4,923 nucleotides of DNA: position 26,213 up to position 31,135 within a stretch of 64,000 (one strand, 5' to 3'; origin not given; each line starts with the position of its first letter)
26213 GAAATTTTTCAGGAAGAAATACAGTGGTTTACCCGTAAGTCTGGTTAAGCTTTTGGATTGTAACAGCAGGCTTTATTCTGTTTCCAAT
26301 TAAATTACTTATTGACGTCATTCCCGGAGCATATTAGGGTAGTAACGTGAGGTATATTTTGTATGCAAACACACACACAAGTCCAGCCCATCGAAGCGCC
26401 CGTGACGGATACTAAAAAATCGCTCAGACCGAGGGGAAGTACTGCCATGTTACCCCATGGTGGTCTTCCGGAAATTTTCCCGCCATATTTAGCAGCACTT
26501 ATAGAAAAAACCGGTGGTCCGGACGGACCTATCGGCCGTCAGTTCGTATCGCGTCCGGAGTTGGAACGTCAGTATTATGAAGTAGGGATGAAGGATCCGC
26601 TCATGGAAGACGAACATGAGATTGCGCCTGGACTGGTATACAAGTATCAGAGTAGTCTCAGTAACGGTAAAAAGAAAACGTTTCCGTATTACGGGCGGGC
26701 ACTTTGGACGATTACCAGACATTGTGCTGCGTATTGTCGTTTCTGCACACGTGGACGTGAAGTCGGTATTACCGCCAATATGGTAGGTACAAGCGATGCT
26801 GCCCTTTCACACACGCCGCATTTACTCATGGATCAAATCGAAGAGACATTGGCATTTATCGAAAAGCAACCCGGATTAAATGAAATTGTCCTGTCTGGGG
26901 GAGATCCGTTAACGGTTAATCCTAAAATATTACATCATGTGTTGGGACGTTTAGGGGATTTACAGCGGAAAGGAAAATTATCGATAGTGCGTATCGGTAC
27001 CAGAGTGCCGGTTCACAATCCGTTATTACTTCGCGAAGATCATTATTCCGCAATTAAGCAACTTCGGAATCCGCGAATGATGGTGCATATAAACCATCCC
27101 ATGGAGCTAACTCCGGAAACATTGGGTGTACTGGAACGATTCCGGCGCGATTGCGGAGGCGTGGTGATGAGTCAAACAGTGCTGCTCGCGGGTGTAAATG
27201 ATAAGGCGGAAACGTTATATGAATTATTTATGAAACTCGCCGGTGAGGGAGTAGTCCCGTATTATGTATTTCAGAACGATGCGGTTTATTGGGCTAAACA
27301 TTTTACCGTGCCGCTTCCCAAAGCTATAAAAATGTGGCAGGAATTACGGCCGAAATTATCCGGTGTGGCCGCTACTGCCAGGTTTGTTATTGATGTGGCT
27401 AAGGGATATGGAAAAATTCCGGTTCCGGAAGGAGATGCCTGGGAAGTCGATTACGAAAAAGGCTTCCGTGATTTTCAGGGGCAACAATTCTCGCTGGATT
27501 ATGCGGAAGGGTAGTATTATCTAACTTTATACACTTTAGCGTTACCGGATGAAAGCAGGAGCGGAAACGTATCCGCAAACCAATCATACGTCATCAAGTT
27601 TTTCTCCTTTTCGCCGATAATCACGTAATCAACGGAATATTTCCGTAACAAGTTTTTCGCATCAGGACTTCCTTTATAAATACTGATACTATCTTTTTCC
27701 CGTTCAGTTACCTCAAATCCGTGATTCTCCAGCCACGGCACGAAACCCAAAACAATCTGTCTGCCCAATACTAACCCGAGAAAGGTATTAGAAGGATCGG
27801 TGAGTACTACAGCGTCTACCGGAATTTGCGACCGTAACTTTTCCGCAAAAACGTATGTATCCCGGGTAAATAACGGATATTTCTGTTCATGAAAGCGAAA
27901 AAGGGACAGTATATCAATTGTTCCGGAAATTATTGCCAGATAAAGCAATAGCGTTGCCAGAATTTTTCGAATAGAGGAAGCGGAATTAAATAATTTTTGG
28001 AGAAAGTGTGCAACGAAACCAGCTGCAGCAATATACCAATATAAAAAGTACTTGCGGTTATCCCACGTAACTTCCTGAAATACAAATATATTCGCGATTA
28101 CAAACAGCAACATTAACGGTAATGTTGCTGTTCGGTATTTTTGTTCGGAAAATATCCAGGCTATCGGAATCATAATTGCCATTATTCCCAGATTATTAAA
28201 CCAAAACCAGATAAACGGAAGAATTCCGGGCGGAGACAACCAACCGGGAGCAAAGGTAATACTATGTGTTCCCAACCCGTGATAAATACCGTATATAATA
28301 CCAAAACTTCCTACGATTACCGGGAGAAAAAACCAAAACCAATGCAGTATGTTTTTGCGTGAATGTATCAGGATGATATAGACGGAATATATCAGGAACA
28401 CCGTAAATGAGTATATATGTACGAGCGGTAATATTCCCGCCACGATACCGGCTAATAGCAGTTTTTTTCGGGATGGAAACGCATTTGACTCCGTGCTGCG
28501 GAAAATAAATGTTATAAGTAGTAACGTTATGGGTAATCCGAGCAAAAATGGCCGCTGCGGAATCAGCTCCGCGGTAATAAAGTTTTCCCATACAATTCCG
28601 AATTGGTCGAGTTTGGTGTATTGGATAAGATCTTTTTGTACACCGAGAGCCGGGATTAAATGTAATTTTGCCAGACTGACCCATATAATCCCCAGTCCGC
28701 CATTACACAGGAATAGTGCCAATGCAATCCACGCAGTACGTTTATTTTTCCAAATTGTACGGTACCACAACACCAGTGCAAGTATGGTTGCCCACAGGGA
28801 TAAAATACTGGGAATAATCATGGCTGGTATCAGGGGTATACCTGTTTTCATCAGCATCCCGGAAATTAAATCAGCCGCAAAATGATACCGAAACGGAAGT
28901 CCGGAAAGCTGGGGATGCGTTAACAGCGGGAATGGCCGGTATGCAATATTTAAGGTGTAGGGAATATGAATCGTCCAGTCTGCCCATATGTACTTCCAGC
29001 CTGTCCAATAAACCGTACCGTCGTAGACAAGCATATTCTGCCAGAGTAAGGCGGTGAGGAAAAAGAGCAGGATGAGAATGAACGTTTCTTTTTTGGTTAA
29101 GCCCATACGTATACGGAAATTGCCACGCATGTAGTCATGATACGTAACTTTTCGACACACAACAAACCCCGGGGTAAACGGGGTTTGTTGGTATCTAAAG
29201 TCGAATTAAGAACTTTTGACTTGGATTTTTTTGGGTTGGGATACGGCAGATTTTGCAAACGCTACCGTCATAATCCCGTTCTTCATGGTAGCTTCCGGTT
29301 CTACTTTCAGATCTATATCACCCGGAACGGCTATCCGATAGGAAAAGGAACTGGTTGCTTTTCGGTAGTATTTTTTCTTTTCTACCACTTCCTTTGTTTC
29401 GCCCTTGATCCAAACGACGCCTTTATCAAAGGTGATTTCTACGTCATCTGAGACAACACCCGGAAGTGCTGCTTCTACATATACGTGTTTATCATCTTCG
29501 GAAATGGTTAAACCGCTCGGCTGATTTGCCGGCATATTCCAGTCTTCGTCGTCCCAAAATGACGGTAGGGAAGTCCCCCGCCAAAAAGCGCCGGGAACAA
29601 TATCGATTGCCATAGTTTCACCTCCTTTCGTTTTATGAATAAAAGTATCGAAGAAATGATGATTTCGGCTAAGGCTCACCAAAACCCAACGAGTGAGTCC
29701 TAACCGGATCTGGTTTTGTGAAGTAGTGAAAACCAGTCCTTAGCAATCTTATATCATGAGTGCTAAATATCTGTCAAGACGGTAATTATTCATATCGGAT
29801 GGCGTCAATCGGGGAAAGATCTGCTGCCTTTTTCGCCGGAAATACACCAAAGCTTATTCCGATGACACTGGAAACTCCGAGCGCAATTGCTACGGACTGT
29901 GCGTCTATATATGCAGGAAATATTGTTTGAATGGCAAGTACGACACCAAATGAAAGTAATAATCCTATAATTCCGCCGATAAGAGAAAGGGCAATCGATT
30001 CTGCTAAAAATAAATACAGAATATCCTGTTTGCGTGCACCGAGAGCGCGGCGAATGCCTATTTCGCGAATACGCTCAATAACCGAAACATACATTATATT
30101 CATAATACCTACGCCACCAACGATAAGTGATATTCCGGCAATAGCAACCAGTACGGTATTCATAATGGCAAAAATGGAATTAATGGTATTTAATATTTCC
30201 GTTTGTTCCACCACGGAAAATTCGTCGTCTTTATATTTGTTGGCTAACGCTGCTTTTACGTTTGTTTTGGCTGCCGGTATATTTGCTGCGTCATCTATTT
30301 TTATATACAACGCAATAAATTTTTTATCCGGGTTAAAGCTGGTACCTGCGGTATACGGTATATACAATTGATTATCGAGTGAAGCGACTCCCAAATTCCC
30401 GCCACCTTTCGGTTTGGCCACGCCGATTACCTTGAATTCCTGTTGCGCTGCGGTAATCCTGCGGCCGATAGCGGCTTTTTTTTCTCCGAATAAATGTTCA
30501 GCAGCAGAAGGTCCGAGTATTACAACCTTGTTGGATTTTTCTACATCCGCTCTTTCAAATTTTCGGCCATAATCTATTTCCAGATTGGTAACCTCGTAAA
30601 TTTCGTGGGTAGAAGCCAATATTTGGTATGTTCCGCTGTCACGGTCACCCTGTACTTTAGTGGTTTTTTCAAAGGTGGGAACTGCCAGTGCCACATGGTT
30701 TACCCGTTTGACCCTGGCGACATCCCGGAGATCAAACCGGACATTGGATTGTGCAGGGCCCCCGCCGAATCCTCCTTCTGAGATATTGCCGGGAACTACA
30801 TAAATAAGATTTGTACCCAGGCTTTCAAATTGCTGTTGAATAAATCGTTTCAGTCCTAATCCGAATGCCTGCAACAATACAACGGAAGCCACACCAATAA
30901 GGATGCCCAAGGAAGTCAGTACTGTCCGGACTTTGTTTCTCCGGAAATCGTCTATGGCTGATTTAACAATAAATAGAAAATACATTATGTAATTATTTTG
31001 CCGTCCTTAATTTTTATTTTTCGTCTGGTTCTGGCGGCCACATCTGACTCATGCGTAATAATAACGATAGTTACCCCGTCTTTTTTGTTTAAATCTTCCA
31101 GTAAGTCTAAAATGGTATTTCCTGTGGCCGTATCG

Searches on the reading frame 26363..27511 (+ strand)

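Call 59: search_protein_families(library=ncbifam, proteins=[window:26363-27511:+], max_evalue=0.01)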
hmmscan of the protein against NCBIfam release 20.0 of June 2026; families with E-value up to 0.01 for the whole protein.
window:26363-27511:+ (383 aa): 7 families
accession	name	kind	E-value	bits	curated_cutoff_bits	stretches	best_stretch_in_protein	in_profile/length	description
TIGR03822.1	AblA_like_2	hypoth_equivalog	1.7e-50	171.9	396.25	1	40-355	33-316/321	lysine-2,3-aminomutase-like protein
TIGR03820.1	lys_2_3_AblA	equivalog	2.1e-49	168.4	525.4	1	40-354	52-333/417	lysine 2,3-aminomutase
TIGR03821.1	EFP_modif_epmB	equivalog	8.8e-44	149.8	369.3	1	49-336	49-304/321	EF-P beta-lysylation protein EpmB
TIGR00238.1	TIGR00238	subfamily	1.9e-43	148.7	199.2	1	39-343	57-327/331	KamA family radical SAM protein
TIGR04368.1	Glu_2_3_NH3_mut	equivalog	1.2e-40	139.3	650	1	41-354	99-377/404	glutamate 2,3-aminomutase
TIGR04468.1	arg_2_3_am_muta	equivalog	1.8e-39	135.7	600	1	41-374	46-347/351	arginine 2,3-aminomutase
TIGR04038.1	tatD_link_rSAM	subfamily_domain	0.0054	16.5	129.7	1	116-184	13-72/192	TatD family nuclease-associated radical SAM protein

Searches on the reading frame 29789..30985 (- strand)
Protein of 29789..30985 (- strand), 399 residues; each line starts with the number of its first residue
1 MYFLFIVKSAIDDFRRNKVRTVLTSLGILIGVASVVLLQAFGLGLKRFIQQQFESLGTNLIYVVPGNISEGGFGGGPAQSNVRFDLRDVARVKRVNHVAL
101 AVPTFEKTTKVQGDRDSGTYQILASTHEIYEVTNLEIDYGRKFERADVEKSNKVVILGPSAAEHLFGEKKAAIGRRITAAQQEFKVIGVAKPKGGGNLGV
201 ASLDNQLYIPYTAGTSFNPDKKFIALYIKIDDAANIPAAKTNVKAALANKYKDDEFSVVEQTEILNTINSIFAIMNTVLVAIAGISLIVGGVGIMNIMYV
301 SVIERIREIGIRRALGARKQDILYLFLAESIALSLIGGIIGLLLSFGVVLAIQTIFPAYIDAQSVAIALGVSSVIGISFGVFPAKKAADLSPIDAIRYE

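Call 59: search_protein_families(library=ncbifam, proteins=[window:29789-30985:-], max_evalue=0.01)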
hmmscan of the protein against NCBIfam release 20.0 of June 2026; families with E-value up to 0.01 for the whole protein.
window:29789-30985:- (399 aa): 8 families
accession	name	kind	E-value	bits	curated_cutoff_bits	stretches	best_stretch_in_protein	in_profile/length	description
NF007826.0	PRK10535.1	equivalog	3.9e-62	210.4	966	1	14-397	265-646/648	macrolide ABC transporter ATP-binding protein/permease MacB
TIGR03434.1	ADOP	subfamily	3.2e-37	128.1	622.3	1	87-399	483-803/803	ADOP family duplicated permease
TIGR02212.1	lolCE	equivalog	7e-11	41.7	362.45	1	22-399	25-411/411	lipoprotein-releasing ABC transporter permease subunit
NF038346.1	FtsX_actino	exception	2.1e-10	40.5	250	1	257-358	161-263/308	permease-like cell division protein FtsX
TIGR00439.2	FtsX_Gneg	equivalog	6.7e-05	22.2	255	1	261-358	152-249/292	permease-like cell division protein FtsX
NF038347.1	FtsX_Gpos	exception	0.0002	20.8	225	1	257-346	149-238/296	permease-like cell division protein FtsX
NF008357.0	PRK11146.1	exception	0.0026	16.6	439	1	22-353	28-344/414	lipoprotein-releasing ABC transporter permease subunit LolE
TIGR01185.1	devC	equivalog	0.0092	15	290.35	0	262-350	241-330/380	ABC transporter permease DevC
